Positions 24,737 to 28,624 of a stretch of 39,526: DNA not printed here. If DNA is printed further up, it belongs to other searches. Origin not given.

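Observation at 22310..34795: Candidate uncharacterised envelope or cell-surface system: OM barrel + 1624-aa orphan protein + 6xFN3 protein, co-transcribed with its own LytTR two-component pair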

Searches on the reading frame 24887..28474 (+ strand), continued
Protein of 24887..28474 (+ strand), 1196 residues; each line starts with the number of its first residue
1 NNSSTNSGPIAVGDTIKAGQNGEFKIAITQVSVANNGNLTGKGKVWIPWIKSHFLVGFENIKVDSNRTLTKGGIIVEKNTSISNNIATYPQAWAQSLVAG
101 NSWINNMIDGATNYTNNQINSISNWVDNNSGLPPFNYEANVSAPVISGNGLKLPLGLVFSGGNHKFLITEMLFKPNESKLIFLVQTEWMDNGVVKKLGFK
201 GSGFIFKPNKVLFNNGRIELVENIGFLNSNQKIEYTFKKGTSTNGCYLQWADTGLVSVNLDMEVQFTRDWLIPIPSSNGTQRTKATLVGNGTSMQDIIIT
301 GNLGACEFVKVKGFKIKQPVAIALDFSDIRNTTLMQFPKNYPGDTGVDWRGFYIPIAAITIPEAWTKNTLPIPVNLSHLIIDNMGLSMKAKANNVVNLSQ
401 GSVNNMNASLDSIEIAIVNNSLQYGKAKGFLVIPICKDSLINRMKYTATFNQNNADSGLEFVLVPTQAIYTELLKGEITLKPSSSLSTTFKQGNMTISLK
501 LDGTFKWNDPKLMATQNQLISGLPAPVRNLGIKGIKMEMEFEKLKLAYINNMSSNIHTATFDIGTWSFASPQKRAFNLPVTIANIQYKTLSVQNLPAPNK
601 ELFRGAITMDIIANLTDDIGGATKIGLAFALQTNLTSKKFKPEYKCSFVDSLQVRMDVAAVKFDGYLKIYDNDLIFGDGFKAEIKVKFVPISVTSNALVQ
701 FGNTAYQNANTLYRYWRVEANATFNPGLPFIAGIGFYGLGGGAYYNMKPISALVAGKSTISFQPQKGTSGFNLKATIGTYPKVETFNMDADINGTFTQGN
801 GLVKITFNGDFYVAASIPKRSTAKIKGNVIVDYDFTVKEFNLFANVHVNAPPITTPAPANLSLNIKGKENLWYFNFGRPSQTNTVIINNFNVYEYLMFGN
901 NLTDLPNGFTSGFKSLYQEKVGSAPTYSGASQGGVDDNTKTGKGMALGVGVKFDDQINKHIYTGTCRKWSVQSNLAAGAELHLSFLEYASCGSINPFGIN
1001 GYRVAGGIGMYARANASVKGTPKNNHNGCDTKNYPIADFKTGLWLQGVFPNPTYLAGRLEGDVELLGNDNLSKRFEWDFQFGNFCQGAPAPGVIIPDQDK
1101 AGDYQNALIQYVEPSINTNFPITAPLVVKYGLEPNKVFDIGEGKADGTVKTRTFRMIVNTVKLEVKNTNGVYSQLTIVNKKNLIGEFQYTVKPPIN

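Call 68: fold_search(model_id=the predicted structure, library=viral)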
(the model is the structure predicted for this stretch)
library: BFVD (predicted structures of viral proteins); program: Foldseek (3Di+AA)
matches with E <= 10: 421; with E <= 0.001: 0
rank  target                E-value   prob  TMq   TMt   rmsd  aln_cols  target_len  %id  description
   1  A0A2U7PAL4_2          1.1e-03  0.80  0.10  0.11  35.8       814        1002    8  (no name in the UniProt tables at hand)
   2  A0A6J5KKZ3            3.1e-03  0.21  0.08  0.09  32.9      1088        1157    8  Uncharacterized protein [uncultured Caudovirales phage]
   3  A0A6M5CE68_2          1.1e-02  0.05  0.04  0.05  49.1      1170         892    9  (no name in the UniProt tables at hand)
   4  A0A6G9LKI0            2.0e-02  0.30  0.07  0.09  32.3       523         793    7  (no name in the UniProt tables at hand)
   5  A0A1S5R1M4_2          2.1e-02  0.16  0.11  0.12  45.8      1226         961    8  Putative tail fiber protein [Pseudomonas phage phiPMW]
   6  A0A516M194            2.3e-02  0.10  0.07  0.09  38.4       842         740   10  (no name in the UniProt tables at hand)
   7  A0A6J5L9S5            4.5e-02  0.08  0.07  0.09  35.2       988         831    8  Repeat domain in Vibrio, Colwellia, Bradyrhizobium and Shewanella [uncultured Caudovirales phage]
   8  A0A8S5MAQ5            5.0e-02  0.08  0.04  0.07  57.4       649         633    7  Uncharacterized protein [Siphoviridae sp. ctv4j104]
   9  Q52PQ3                5.4e-02  0.05  0.06  0.05  36.3       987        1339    9  Possible phage tail protein [Xanthomonas phage Xp15]
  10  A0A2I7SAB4            5.7e-02  0.66  0.10  0.30  19.0       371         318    8  (no name in the UniProt tables at hand)
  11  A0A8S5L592            8.6e-02  0.15  0.05  0.14  29.5       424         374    9  Maturation protein [ssRNA phage SRR6960551_3]
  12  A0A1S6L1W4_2          1.2e-01  0.08  0.08  0.11  28.5       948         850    8  (no name in the UniProt tables at hand)
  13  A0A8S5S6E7            1.2e-01  0.13  0.07  0.10  27.7       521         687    8  Uncharacterized protein [Siphoviridae sp. ctqwY3]
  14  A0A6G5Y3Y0            1.2e-01  0.08  0.07  0.08  22.6       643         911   10  (no name in the UniProt tables at hand)
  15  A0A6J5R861            1.2e-01  0.04  0.04  0.07  32.1       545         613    7  Autotransporter beta-domain containing protein [uncultured Caudovirales phage]
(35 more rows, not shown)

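Call 89: search_solved_structures(query=A1, max_evalue=10)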
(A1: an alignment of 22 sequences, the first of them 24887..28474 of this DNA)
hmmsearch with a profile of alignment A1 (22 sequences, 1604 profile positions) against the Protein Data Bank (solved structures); distinct sequences matched with E-value up to 10: 2.
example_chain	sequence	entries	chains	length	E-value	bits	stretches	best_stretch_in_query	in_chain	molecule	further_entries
7nqf_A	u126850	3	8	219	0.098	13.1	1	330-482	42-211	TPR_REGION domain-containing protein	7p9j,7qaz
7nqd_A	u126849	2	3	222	0.1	13.1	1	330-482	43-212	TPR_REGION domain-containing protein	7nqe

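Call 99: find_encoding_contigs(protein=P0192, flank=8000, max_places=1)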
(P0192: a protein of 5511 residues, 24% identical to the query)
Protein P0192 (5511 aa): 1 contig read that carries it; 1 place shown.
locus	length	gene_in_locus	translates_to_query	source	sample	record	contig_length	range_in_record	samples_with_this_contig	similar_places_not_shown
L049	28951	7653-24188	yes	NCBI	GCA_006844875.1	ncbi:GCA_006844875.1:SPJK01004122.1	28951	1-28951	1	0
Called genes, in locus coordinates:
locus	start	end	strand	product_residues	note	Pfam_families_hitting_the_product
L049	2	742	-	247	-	?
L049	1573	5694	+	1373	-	PF07494:Reg_prop (faint), PF07495:Y_Y_Y (weak), PF00512:HisKA, PF02518:HATPase_c, PF00072:Response_reg, PF00165:HTH_AraC (faint), PF12833:HTH_18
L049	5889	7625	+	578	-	-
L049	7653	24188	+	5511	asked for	-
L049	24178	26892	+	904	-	PF00041:fn3 (faint)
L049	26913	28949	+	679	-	?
